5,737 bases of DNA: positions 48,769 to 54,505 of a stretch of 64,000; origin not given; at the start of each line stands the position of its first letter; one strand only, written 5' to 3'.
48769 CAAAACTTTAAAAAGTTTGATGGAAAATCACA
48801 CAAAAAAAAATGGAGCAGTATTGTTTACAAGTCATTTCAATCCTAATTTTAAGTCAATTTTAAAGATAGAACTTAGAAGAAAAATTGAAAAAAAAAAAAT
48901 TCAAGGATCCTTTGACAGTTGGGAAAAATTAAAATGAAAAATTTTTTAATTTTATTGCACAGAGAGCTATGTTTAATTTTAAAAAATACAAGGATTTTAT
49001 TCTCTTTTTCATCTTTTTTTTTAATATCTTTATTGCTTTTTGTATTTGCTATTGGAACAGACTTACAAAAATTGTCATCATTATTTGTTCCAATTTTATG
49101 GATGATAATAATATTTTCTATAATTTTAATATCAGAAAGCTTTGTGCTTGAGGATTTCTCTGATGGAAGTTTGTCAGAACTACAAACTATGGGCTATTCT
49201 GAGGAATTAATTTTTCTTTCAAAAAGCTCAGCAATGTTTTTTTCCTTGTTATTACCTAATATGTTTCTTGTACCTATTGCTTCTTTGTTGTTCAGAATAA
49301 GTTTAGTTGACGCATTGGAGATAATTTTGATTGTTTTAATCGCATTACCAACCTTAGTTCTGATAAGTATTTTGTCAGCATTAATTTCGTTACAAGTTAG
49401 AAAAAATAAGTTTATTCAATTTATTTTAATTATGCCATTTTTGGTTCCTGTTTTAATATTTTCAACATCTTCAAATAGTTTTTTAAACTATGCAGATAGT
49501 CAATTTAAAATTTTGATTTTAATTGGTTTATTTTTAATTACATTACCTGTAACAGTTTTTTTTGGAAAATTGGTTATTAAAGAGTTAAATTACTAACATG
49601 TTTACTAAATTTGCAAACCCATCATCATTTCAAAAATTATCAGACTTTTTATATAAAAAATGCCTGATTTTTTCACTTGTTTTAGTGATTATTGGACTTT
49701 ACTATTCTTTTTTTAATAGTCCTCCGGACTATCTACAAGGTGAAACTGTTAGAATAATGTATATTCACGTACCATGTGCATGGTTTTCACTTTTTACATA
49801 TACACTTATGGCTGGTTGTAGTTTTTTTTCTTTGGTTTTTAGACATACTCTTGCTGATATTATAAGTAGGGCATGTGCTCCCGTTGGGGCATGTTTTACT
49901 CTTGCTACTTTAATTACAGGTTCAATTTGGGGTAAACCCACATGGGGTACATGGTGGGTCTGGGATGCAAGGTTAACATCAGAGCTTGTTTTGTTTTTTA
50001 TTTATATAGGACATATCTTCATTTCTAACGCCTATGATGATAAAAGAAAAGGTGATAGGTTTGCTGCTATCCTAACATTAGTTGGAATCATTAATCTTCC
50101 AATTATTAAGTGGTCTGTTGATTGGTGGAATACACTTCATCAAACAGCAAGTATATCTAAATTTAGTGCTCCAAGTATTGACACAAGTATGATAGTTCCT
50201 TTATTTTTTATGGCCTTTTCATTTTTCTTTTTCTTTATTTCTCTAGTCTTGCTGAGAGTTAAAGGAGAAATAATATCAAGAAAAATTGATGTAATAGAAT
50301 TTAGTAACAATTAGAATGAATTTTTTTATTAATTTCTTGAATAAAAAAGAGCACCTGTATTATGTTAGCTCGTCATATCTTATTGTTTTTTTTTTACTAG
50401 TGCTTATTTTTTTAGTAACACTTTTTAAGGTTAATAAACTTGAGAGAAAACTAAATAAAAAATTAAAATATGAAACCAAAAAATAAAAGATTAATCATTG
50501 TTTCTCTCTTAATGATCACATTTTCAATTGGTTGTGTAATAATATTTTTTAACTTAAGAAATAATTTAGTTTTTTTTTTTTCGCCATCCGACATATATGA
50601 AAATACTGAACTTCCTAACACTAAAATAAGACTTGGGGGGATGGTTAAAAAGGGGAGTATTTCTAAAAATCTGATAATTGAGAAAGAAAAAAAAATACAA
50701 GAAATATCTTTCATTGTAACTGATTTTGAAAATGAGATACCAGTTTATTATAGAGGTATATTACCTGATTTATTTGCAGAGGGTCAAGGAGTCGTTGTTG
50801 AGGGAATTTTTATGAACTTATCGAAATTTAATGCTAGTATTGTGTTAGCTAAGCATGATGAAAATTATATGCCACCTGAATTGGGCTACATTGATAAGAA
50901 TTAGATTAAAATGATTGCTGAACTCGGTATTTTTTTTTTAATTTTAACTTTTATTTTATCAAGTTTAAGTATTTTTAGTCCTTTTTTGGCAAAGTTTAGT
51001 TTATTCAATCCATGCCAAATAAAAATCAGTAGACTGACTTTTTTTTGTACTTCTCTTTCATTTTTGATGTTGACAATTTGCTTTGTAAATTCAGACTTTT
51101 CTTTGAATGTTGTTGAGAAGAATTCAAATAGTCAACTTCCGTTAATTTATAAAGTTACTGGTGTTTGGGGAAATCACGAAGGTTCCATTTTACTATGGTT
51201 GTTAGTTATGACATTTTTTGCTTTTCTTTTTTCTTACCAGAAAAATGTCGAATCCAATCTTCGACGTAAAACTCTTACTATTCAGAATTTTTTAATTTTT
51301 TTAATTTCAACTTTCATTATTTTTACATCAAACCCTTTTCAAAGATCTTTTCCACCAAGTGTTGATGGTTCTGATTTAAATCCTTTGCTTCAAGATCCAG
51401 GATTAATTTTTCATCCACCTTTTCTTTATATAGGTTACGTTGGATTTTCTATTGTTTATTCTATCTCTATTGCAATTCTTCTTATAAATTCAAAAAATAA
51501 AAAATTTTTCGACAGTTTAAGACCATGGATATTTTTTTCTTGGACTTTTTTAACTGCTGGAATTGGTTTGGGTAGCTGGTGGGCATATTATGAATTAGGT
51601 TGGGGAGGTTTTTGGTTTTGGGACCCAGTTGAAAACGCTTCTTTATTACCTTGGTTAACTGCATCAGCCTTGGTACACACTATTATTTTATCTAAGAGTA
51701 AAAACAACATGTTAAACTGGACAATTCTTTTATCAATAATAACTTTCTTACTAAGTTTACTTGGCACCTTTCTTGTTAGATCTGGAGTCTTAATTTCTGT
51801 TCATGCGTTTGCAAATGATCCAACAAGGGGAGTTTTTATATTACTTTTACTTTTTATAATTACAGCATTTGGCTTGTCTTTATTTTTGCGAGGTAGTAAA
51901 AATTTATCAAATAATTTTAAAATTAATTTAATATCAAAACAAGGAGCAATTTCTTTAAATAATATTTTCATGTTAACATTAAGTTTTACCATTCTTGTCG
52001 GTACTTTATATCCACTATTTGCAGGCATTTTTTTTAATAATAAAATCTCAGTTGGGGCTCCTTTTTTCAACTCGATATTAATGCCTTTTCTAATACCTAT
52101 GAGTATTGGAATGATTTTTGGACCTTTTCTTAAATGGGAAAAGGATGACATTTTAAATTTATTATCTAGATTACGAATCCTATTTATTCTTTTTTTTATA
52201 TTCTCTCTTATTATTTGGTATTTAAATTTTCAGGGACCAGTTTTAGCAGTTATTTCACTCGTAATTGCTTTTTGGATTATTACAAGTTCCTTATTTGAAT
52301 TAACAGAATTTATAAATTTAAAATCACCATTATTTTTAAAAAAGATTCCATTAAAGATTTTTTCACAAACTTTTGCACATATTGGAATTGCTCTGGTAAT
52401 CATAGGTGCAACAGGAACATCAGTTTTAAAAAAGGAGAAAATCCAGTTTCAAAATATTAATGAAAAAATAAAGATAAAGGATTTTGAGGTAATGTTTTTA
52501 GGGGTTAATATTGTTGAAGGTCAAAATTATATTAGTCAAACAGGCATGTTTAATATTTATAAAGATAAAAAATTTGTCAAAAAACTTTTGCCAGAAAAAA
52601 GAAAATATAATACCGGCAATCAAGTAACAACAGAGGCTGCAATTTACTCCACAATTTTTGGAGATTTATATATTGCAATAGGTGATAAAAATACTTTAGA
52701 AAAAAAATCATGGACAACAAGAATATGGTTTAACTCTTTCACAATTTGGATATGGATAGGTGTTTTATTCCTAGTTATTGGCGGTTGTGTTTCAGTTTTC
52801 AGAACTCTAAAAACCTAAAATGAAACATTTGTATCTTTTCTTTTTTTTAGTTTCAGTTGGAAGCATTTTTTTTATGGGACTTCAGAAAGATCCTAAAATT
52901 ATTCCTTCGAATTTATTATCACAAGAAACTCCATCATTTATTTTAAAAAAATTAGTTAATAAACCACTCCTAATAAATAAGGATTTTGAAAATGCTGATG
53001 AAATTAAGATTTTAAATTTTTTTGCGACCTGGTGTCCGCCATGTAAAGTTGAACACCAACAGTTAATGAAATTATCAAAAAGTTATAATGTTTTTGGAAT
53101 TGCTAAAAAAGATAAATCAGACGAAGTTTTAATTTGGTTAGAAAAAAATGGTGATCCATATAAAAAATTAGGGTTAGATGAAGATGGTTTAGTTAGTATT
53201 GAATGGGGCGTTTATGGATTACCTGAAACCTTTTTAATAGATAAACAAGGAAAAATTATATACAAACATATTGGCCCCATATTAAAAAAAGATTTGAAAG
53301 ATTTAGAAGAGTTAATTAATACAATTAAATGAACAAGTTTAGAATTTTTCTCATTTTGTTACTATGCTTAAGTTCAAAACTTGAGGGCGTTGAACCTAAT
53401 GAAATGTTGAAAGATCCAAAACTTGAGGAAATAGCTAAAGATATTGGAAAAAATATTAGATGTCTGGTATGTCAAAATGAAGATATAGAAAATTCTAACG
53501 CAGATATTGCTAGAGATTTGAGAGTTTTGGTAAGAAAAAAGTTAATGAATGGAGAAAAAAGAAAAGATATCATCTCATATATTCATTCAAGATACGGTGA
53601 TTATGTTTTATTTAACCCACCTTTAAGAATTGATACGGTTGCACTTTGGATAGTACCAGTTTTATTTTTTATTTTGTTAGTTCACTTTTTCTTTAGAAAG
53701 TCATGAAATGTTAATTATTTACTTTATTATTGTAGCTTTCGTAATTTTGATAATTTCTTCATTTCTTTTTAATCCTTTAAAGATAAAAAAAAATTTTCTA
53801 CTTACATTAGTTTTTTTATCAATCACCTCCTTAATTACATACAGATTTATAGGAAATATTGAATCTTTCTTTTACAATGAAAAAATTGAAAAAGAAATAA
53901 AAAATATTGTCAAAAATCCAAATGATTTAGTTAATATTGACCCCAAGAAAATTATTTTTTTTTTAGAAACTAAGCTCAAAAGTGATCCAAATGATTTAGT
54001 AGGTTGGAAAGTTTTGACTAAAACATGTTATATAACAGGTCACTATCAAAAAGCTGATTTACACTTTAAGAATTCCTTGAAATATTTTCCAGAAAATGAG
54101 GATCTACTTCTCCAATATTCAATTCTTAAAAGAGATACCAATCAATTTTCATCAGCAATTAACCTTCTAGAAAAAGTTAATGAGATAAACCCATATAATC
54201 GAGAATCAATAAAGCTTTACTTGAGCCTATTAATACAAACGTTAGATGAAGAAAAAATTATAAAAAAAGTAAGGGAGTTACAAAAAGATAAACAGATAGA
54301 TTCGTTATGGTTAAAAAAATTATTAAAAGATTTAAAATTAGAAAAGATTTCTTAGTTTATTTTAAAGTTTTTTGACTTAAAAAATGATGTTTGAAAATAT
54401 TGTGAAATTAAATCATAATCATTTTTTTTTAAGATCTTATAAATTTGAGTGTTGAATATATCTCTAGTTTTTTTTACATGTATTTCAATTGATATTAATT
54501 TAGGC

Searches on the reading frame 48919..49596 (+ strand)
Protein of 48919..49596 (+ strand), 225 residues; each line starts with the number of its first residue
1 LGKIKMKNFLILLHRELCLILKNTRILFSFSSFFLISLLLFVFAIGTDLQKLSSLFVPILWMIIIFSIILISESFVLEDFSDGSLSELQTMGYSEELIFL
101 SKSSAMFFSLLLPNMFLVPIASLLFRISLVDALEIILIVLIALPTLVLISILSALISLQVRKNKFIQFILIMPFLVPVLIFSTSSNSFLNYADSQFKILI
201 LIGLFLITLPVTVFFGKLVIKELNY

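Call 17: search_protein_families(library=pfam, proteins=[window:48919-49596:+], max_evalue=0.01)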
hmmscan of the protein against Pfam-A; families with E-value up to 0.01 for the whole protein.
window:48919-49596:+ (225 aa): 1 family
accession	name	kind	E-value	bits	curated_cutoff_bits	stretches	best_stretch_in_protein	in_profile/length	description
PF03379.19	CcmB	-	3e-23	82.8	24.9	1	10-214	2-207/215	CcmB protein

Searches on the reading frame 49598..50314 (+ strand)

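Call 17: search_protein_families(library=pfam, proteins=[window:49598-50314:+], max_evalue=0.01)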
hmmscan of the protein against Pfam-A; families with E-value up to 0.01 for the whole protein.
window:49598-50314:+ (238 aa): 1 family
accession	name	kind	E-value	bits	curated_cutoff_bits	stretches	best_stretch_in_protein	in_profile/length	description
PF01578.25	Cytochrom_C_asm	-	1.5e-37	129.8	29.9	1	21-181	37-212/212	Cytochrome C assembly protein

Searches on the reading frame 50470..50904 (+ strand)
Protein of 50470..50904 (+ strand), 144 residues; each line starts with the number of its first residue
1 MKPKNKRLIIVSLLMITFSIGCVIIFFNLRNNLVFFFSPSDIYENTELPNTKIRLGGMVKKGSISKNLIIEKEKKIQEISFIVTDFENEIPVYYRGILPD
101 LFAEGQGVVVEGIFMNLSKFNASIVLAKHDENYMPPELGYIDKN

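Call 17: search_protein_families(library=pfam, proteins=[window:50470-50904:+], max_evalue=0.01)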
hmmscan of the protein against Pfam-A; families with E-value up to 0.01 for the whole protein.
window:50470-50904:+ (144 aa): 1 family
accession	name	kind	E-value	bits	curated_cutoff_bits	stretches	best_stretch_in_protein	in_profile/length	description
PF03100.22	CcmE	-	4.6e-30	104.3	24.6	1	34-136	2-99/99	CcmE domain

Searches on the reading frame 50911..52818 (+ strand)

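Call 17: search_protein_families(library=pfam, proteins=[window:50911-52818:+], max_evalue=0.01)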
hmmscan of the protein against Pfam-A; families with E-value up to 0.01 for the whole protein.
window:50911-52818:+ (635 aa): 2 families
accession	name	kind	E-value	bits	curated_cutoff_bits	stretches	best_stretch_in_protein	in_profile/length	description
PF16327.10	CcmF_C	-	4.9e-82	276.2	28.7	1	311-629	1-320/323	Cytochrome c-type biogenesis protein CcmF C-terminal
PF01578.25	Cytochrom_C_asm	-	2e-43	148.9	29.9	1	86-291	1-206/212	Cytochrome C assembly protein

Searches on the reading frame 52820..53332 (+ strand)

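Call 17: search_protein_families(library=pfam, proteins=[window:52820-53332:+], max_evalue=0.01)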
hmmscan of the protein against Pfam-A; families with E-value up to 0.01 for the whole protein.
window:52820-53332:+ (170 aa): 5 families
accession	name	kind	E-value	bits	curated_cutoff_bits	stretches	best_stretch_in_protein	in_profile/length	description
PF08534.16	Redoxin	-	8.2e-15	55.3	26.6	1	59-165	27-147/148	Redoxin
PF00578.27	AhpC-TSA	-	2.7e-13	50.4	26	1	35-148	3-123/124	AhpC/TSA family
PF00085.26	Thioredoxin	-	5.8e-07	29.9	23.5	1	55-98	13-57/103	Thioredoxin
PF13098.12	Thioredoxin_2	-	1.2e-05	26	27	1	62-159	7-100/104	Thioredoxin-like domain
PF13905.12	Thioredoxin_8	-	0.00014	22.6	27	1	62-146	3-94/94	Thioredoxin-like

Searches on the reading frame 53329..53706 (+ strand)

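Call 17: search_protein_families(library=pfam, proteins=[window:53329-53706:+], max_evalue=0.01)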
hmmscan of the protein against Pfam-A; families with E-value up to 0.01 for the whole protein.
window:53329-53706:+ (125 aa): 1 family
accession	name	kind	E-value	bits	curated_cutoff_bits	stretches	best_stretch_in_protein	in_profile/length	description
PF03918.19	CcmH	-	1.6e-37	128.4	25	1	9-121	2-114/143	Cytochrome C biogenesis protein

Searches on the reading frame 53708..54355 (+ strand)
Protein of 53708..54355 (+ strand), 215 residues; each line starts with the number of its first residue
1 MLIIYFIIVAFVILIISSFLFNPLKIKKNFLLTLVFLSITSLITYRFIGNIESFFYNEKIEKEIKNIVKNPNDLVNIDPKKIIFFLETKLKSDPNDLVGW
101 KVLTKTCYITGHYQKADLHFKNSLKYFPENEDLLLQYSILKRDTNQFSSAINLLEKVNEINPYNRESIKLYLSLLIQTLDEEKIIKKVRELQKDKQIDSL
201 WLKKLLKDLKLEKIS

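Call 17: search_protein_families(library=pfam, proteins=[window:53708-54355:+], max_evalue=0.01)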
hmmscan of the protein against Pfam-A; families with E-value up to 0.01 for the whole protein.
window:53708-54355:+ (215 aa): 4 families
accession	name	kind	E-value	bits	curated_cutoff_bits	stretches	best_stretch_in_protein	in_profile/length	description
PF23914.1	TPR_CcmH_CycH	-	1.3e-08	35.3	42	1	78-171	31-127/158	Cytochrome c-type biogenesis protein H TPR domain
PF14559.12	TPR_19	-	3.3e-05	24.6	25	1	111-162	5-56/68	Tetratricopeptide repeat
PF23240.1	HAT_PRP39_N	-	0.00067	20.2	27.7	1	88-191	5-110/168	PRP39 N-terminal HAT repeat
PF07719.23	TPR_2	-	0.00084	19.7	27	0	107-130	11-34/34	Tetratricopeptide repeat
